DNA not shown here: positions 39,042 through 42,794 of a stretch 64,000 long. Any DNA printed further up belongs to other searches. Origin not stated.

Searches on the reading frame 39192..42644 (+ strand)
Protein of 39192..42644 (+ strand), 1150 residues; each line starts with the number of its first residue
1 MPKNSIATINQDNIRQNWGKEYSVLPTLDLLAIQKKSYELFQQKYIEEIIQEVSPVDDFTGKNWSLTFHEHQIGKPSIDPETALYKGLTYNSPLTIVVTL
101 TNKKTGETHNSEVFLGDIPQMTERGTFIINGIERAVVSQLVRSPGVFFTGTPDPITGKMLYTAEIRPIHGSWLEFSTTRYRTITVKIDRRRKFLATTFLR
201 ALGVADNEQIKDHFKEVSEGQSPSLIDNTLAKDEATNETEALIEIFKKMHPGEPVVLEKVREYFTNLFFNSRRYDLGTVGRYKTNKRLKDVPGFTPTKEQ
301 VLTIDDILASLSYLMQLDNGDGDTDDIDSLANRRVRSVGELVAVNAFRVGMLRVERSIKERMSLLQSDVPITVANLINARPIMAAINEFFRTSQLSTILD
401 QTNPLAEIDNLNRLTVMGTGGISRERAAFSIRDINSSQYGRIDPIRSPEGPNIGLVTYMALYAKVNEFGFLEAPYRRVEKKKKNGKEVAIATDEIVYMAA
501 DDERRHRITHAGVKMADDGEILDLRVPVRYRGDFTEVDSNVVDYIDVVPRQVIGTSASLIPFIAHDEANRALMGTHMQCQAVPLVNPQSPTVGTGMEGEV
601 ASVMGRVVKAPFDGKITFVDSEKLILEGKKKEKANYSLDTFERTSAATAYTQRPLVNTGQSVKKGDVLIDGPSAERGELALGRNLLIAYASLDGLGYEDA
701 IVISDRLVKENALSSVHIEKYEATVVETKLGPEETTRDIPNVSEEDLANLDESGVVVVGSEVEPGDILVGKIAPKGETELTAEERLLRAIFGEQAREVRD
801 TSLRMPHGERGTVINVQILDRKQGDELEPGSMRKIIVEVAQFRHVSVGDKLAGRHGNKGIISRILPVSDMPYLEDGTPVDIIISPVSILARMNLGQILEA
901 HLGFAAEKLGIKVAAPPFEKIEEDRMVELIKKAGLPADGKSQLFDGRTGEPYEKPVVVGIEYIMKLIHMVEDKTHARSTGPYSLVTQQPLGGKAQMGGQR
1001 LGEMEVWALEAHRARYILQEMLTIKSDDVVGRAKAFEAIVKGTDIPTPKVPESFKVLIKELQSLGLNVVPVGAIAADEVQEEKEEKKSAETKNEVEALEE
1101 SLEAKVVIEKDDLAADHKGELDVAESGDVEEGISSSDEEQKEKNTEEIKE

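Call 9: search_protein_families(library=pfam, proteins=[window:39192-42644:+], max_evalue=0.001)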
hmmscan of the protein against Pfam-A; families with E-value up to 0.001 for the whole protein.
window:39192-42644:+ (1150 aa): 6 families
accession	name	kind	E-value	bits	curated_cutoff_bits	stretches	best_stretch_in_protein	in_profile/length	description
PF00562.33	RNA_pol_Rpb2_6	-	6.1e-116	388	23.4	1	613-995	5-373/373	RNA polymerase Rpb2, domain 6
PF04560.25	RNA_pol_Rpb2_7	-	1.4e-23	83.6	32.1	1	997-1068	1-82/87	RNA polymerase Rpb2, domain 7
PF04561.19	RNA_pol_Rpb2_2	-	7.3e-23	81.7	21.7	1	143-336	2-190/190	RNA polymerase Rpb2, domain 2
PF04565.21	RNA_pol_Rpb2_3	-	2.2e-20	73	21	1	398-465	2-68/68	RNA polymerase Rpb2, domain 3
PF10385.14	RNA_pol_Rpb2_45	-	1.3e-16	60.8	28.2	1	475-547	1-65/66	RNA polymerase beta subunit external 1 domain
PF04563.20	RNA_pol_Rpb2_1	-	7.5e-14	52.2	28.2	1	30-382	2-201/203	RNA polymerase beta subunit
